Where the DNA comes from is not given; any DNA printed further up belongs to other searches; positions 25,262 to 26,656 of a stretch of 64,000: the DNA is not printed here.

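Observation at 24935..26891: Plasmid-type replicon module: ten iterons, an AT-rich unwinding block, a Rep-like initiator and an XRE regulator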

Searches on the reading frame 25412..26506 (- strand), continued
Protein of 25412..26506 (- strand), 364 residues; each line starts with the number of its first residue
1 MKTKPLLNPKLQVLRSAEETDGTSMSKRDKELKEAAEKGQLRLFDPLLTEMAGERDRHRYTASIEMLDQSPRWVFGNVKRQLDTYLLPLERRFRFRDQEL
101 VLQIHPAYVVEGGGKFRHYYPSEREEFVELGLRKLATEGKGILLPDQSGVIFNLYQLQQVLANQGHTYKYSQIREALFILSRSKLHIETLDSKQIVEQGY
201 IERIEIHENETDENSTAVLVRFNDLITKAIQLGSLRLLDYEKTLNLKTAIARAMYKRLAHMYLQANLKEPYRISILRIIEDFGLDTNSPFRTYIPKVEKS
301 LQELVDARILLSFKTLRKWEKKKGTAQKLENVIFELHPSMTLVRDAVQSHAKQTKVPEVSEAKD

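Call 38: search_dna_similar(query=window:25412-26506:-, collection=plasmids, mode=protein, max_evalue=0.001, rows=spread, max_rows=40)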
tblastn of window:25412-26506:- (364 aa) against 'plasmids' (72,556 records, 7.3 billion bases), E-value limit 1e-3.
Records with a match: 1302; places in all: 1317; records where one place covers at least 80% of the query: 62.
Best place of each record, by identity: <60% 1302.
By first word of the organism name: Klebsiella 342; Salmonella 219; Escherichia 193; Pseudomonas 122; Citrobacter 82; Providencia 49; Enterobacter 49; Vibrio 31; Aeromonas 27; Azospirillum 23; and 46 more.
By predicted mobility (MOB-suite, as given by PLSDB): conjugative 1017; non-mobilizable 196; mobilizable 89.
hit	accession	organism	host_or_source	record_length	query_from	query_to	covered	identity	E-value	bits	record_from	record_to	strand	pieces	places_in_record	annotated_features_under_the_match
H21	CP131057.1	Hyphomicrobiales bacterium UR115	tomato,bacteria,rhizosphere soil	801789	22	345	89%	30.1%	6e-34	140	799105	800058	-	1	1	none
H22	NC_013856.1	Azospirillum sp. B510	-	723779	3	310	85%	26.8%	4e-15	84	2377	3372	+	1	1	hypothetical protein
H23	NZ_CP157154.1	Escherichia coli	culture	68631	18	304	79%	27.8%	1e-29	127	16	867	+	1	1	RepB family plasmid replication initiator protein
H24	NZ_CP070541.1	Citrobacter freundii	Homo sapiens,endotracheal tube swab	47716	18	304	79%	27.8%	1e-29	127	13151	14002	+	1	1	RepB family plasmid replication initiator protein | hypothetical protein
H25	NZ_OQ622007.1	Vibrio parahaemolyticus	-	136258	18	304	79%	27.8%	1e-29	127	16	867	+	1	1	RepB family plasmid replication initiator protein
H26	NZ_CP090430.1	Klebsiella pneumoniae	Homo sapiens,blood culture,blood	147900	18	304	79%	27.8%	1e-29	127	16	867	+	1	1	RepB family plasmid replication initiator protein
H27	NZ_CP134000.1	Klebsiella pneumoniae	Homo sapiens,blood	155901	18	304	79%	27.8%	1e-29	127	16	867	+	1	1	RepB family plasmid replication initiator protein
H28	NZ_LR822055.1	Citrobacter werkmanii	-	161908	18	304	79%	27.8%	1e-29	127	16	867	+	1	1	RepB family plasmid replication initiator protein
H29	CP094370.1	Klebsiella pneumoniae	Homo sapiens,Cell culture,intestine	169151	18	304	79%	27.8%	1e-29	127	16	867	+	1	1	RepB family plasmid replication initiator protein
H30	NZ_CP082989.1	Klebsiella pneumoniae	Homo sapiens,rectal swab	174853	18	304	79%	27.8%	1e-29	127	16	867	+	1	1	RepB family plasmid replication initiator protein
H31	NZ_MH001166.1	Escherichia coli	-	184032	18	304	79%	27.8%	1e-29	127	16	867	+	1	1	RepB family plasmid replication initiator protein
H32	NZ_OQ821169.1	Escherichia coli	-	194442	18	304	79%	27.8%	1e-29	127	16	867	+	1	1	RepB family plasmid replication initiator protein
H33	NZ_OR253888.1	Klebsiella pneumoniae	-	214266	18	304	79%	27.8%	1e-29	127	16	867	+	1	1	RepB family plasmid replication initiator protein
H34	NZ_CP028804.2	Klebsiella pneumoniae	Homo sapiens,culture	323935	18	304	79%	27.8%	1e-29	127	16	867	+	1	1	RepB family plasmid replication initiator protein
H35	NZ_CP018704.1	Klebsiella pneumoniae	Homo sapiens,abdominal drainage fluid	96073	18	304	79%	27.8%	1e-29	127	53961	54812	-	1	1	RepB family plasmid replication initiator protein | hypothetical protein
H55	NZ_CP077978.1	Pseudomonas aeruginosa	Homo sapiens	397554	87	355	74%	28.0%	2e-20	100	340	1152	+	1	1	replication protein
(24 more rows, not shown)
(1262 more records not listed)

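Call 39: get_annotated_region(hit=H26, flank=2000)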
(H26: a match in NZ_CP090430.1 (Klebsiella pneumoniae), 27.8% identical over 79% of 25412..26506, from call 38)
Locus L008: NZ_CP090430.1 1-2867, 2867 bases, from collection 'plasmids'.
description: Klebsiella pneumoniae strain DY1928 plasmid unnamed, complete sequence
organism: Klebsiella pneumoniae (NCBI taxid 573)
taxonomy: Bacteria; Pseudomonadota; Gammaproteobacteria; Enterobacterales; Enterobacteriaceae; Klebsiella; Klebsiella pneumoniae
host: -; source: Homo sapiens,blood culture,blood; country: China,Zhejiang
typing (MOB-suite, as given by PLSDB): conjugative; replicon IncC; relaxase MOBH,MOBH; mating-pair formation MPF_F
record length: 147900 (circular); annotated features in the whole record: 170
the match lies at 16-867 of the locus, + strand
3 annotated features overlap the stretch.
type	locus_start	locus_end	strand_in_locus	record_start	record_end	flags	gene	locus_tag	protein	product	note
CDS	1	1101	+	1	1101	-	-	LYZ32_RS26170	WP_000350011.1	RepB family plasmid replication initiator protein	-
CDS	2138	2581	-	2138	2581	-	-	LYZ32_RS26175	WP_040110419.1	hypothetical protein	-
CDS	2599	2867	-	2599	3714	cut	-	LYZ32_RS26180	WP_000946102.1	phosphoadenosine phosphosulfate reductase family protein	-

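Call 40: get_annotated_region(hit=H55, flank=2000)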
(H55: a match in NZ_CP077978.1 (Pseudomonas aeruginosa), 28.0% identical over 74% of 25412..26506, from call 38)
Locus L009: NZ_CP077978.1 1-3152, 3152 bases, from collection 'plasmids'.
description: Pseudomonas aeruginosa strain ZPPH29 plasmid pZPPH29-KPC, complete sequence
organism: Pseudomonas aeruginosa (NCBI taxid 287)
taxonomy: Bacteria; Pseudomonadota; Gammaproteobacteria; Pseudomonadales; Pseudomonadaceae; Pseudomonas; Pseudomonas aeruginosa
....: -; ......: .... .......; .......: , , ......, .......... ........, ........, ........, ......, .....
typing (MOB-suite, as given by PLSDB): non-mobilizable; replicon IncU,rep_cluster_1115; mating-pair formation MPF_I
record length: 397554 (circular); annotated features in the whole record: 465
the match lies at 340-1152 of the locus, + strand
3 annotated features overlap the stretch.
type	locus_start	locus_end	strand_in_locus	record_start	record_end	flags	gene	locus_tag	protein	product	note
CDS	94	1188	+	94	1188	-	-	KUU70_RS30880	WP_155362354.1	replication protein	-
CDS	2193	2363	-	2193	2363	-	-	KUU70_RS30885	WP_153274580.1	hypothetical protein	-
CDS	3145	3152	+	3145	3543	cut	-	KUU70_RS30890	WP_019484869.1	hypothetical protein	-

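Call 46: predict_structure(alignment_id=A2)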
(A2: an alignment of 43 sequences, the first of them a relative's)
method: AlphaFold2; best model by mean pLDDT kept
length: 364 residues; sequences in the alignment: 43
mean_pLDDT: 86.1   pTM: 0.85
mean pLDDT of the five models: 86.1, 83.9, 83.5, 82.1, 79.3
residues with pLDDT >= 90: 222; 70-90: 91; 50-70: 26; < 50: 25
segments of 3 or more residues with pLDDT < 50: 1-13, 15-17, 19-22, 362-364
pLDDT, mean of each block of 10 residues (from residue 1): 45 47 62 69 65 84 91 93 93 93 96 93 97 90 84 94 96 97 97 93 88 82 90 88 96 95 81 95 92 97 98 97 90 96 88 66 46
secondary structure, 60 per line:
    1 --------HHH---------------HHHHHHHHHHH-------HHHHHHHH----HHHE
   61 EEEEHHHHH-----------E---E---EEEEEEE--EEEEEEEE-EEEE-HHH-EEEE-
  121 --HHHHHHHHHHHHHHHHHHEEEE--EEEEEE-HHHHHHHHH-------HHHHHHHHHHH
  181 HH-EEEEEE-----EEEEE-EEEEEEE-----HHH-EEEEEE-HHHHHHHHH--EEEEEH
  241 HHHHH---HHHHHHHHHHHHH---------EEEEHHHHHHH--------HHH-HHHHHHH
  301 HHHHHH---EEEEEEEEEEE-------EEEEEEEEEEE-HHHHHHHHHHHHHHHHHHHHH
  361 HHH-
elements in order: H27-37 H45-52 E60-64 H65-69 E89-95 E98-105 E107-110 E116-119 H123-140 E141-144 E147-152 H154-162 H170-182 E184-189 E195-199 E201-207 E217-222 H224-232 E235-239 H240-245 H249-261 E271-274 H275-281 H294-306 E310-320 E328-338 H340-363
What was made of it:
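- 25412..26506 (-): rep: 364-aa initiator (pI 9.2), a distant member of the IncA/C RepA family with a double winged-helix fold. AF2 model pLDDT 86 (call 46).
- On Rep_3 (PF01051 Rep3_N / RepE-Pi family): The model has pLDDT 86 (call 46).
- The AF2 model from 43 sequences has pLDDT 86 and pTM 0.85 (call 46).
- Tried and rejected: It was replaced by the 43-sequence run (call 46).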

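Call 49: fold_search(model_id=the predicted structure, library=pdb)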
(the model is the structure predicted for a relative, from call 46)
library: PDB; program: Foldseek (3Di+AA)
matches with E <= 10: 879; with E <= 0.001: 4
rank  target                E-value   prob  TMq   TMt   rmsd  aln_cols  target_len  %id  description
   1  5tbf_A                4.6e-08  1.00  0.46  0.57   6.7       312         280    9  Crystal structure of SeMet derivatives of domain2 and domain 3 of RctB (released 2017-04-12)
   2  5ubf_A                4.9e-08  1.00  0.39  0.48   7.8       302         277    8  Crystal structure of the RctB domains 2-3, RctB-155-483 (released 2017-01-11)
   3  5tbf_B                8.8e-08  1.00  0.44  0.56   6.9       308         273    9  Crystal structure of SeMet derivatives of domain2 and domain 3 of RctB (released 2017-04-12)
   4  2nra_C                2.5e-06  1.00  0.38  0.52   6.6       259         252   15  Crystal structure of Pi initiator protein in complex with iteron DNA (released 2006-11-14)
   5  1jva_B                1.5e-02  0.20  0.14  0.13  26.2       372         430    8  CRYSTAL STRUCTURE OF THE VMA1-DERIVED ENDONUCLEASE BEARING THE N AND C EXTEIN PROPEPTIDES (released 2002-08-29)
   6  1ef0_A                1.9e-02  0.21  0.15  0.14  26.2       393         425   10  CRYSTAL STRUCTURE OF PI-SCEI MINIPRECURSOR (released 2000-06-07)
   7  1um2_B                2.8e-02  0.16  0.15  0.13  26.7       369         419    9  Crystal Structure of the Vma1-Derived Endonuclease with the Ligated Extein Segment (released 2004-09-22)
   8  7vkl_A                5.8e-02  0.13  0.10  0.17  19.7       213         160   10  Crystal structure of MmIMP3-KH12 in complex with zipcode RNA (released 2022-10-05)
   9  1lws_A                6.8e-02  0.18  0.17  0.15  27.5       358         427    9  Crystal structure of the intein homing endonuclease PI-SceI bound to its recognition sequence (released 2002-09-27)
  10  1ef0_B                6.8e-02  0.13  0.14  0.13  25.1       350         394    8  CRYSTAL STRUCTURE OF PI-SCEI MINIPRECURSOR (released 2000-06-07)
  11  6gqe                  8.0e-02  0.28  0.11  0.21  18.6       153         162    9  X-ray structure of KH1-2 domain of IMP3 (released 2019-04-24)
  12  7yey_A                1.2e-01  0.11  0.10  0.17  19.8       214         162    9  Structure of MmIGF2BP3-KH12 in complex with 8-mer RNA (released 2023-07-12)
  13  1jva_A                1.2e-01  0.10  0.14  0.12  26.1       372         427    8  CRYSTAL STRUCTURE OF THE VMA1-DERIVED ENDONUCLEASE BEARING THE N AND C EXTEIN PROPEPTIDES (released 2002-08-29)
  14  1um2_A                1.4e-01  0.11  0.15  0.14  26.2       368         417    7  Crystal Structure of the Vma1-Derived Endonuclease with the Ligated Extein Segment (released 2004-09-22)
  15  1lwt_A                1.4e-01  0.18  0.19  0.16  27.5       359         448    8  Crystal structure of the intein homing endonuclease PI-SceI bound to its substrate DNA (Ca2+ free) (released 2002-09-27)
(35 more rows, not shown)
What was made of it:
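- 25412..26506 (-): Foldseek matches Pi and RctB (call 49).
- Closest known: R6K Pi, F RepE and pPS10 RepA. Same: Same double winged-helix fold by Foldseek (E 2.5e-6 to 5e-8, call 49).
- The best structural match is RctB domains 2-3 (call 49).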

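Call 53: find_related_loci(query=A1, collection=metagenome_contigs, flank=10000)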
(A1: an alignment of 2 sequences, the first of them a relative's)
Query A1 (364 aa) in metagenome_contigs; peptide patterns used: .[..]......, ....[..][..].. (x = any residue, [..] = any of these).
243 stretches matched a pattern, but none encodes a relative of the query by tblastn (E <= 1e-3).

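Call 55: find_related_loci(query=A3, collection=genome_contigs, flank=4000)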
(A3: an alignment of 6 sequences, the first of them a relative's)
Query A3 (364 aa) in genome_contigs; peptide patterns used: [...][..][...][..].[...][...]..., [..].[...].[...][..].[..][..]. (x = any residue, [..] = any of these).
53 stretches matched a pattern; 18 encode a relative of the query (tblastn E <= 1e-3); 18 distinct loci.
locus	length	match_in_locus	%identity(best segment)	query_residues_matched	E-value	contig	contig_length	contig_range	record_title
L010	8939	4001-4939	34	37-356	7e-60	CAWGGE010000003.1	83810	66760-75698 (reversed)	MAG: uncultured delta proteobacterium isolate MFD01828.bin.2.72 genome assembly, contig: contig_38642, whole genome shot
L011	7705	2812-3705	34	59-356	4e-59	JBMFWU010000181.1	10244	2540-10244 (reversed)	MAG: Syntrophobacteraceae bacterium isolate KM4364-26 NODE_3183_length_10244_cov_21.331141, whole genome shotgun sequenc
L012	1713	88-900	39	47-315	8e-60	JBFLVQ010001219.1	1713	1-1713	MAG: Acidobacteriota bacterium isolate MAG010 MAG010_1219, whole genome shotgun sequence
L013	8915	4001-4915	38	40-341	4e-57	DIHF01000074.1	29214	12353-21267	MAG TPA_asm: Micavibrio sp. UBA5703 UBA5703_contig_1866, whole genome shotgun sequence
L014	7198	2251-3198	35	40-360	1e-56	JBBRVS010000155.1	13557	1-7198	MAG: Pyrinomonadales bacterium isolate La3_metabat2.217 La3_metabat2.217_K_2896862_L_13557_cov_116.0000, whole genome sh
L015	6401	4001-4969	33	34-361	8e-57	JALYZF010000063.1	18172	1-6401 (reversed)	MAG: Acidobacteriota bacterium isolate KAP bin58 SD1490-92_k127_750692, whole genome shotgun sequence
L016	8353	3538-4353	37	40-314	2e-55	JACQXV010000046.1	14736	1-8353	MAG: Candidatus Woesearchaeota archaeon isolate NC_groundwater_1524_Pr4_B-0.1um_47_4 SR1-18-B1_scaffold_74527, whole gen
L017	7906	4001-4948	34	40-360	3e-54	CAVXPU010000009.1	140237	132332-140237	MAG: Pyrinomonadaceae bacterium isolate MFD04651.bin.1.211 genome assembly, contig: contig_40654, whole genome shotgun s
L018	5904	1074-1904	38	25-305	1e-53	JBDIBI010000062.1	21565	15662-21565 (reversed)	MAG: Blastocatellia bacterium isolate AS-MICRO-OLR.206 NODE_8603_length_21565_cov_61.852779, whole genome shotgun sequen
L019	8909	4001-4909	32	60-361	7e-53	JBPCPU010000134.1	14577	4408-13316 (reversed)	MAG: Pyrinomonadaceae bacterium isolate TH_ant_mag_190 S1Ck127_1585448_flag_0_multi_17.9765_len_14577, whole genome shot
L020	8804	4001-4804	38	40-310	2e-52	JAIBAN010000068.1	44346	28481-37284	MAG: Blastocatellia bacterium isolate SSF51 NODE_15153_length_44346_cov_11.565956, whole genome shotgun sequence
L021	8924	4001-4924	34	40-356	1e-51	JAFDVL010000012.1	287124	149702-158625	MAG: Acidobacteria bacterium isolate SZAS-15 ACID-KAN-5__12__length-287124, whole genome shotgun sequence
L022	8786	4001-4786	38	40-304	1e-51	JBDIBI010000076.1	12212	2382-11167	MAG: Blastocatellia bacterium isolate AS-MICRO-OLR.206 NODE_22695_length_12212_cov_22.807047, whole genome shotgun seque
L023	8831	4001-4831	35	40-314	2e-46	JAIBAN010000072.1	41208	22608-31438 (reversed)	MAG: Blastocatellia bacterium isolate SSF51 NODE_17126_length_41208_cov_9.351014, whole genome shotgun sequence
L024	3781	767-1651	27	57-353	2e-37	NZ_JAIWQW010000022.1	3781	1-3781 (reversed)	Buchnera aphidicola (Pemphigus obesinymphae) isolate NAM_Pem_2020 scaffold_25269, whole genome shotgun sequence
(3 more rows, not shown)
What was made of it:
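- Closest known: IncA/C. Different: The nearest GTDB relatives (32-39% identity) are mostly Acidobacteriota MAGs (call 55).
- Tried and rejected: A 6-sequence alignment worked (call 55).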

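Call 57: list_cluster_members(proteins=[P0001, P0002])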
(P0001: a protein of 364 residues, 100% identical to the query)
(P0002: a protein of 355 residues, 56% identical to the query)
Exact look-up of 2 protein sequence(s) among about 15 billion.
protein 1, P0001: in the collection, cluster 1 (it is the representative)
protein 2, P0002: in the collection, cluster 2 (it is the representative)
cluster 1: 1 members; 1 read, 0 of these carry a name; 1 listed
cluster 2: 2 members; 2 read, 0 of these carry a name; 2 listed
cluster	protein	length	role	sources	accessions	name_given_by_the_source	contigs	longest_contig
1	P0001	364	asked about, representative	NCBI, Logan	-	-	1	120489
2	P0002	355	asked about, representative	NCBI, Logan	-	-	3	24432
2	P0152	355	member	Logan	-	-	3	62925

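Call 59: find_encoding_contigs(protein=P0152, flank=10000, max_places=4)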
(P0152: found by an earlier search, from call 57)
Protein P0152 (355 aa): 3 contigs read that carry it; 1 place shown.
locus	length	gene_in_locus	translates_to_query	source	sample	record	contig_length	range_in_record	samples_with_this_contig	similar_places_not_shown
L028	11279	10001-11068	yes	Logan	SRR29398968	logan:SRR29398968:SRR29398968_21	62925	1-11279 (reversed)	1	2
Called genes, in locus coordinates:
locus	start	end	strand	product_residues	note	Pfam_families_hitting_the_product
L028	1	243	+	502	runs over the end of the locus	-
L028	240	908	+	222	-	-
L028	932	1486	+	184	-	PF04350:PilO (weak)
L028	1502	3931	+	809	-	PF00437:T2SSE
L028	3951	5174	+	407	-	PF00482:T2SSF (weak)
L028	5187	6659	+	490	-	-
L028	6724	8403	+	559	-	PF00437:T2SSE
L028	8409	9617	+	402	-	-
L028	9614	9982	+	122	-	-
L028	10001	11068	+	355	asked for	-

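Call 66: search_protein_families(library=pfam, alignment_id=A2, max_evalue=0.1)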
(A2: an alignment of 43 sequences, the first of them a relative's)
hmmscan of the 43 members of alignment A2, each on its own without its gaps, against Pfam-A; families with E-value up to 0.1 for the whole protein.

A. member 1, P0001 (364 aa): 0 families

B. families by the number of members that match (of 43 scanned): 26 families (the first 25 are shown)
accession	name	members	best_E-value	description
PF10134.15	RPA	5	0.00013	Replication initiator protein A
PF01051.27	Rep3_N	3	0.00077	Initiator Replication protein, WH1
PF06504.17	RepC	2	0.0059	Replication protein C (RepC)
PF16555.11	GramPos_pilinD1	1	0.00047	Gram-positive pilin subunit D1, N-terminal domain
PF00705.23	PCNA_N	1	0.001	Proliferating cell nuclear antigen, N-terminal domain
PF01849.23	NAC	1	0.0018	NAC domain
PF00445.23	Ribonuclease_T2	1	0.0019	Ribonuclease T2 family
PF24692.1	DUF7659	1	0.0028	Family of unknown function (DUF7659)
PF18121.7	TFA2_Winged_2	1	0.0031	TFA2 Winged helix domain 2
PF23156.1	DUF7054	1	0.0041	Domain of unknown function (DUF7054)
PF02915.23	Rubrerythrin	1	0.0092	Rubrerythrin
PF08338.16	DUF1731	1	0.0099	Domain of unknown function (DUF1731)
PF22688.2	Hda_lid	1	0.021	Hda, lid domain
PF22580.2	KYNU_C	1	0.025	Kynureninase C-terminal domain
PF18519.6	Sgf11_N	1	0.029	SAGA-associated factor 11 N-terminal domain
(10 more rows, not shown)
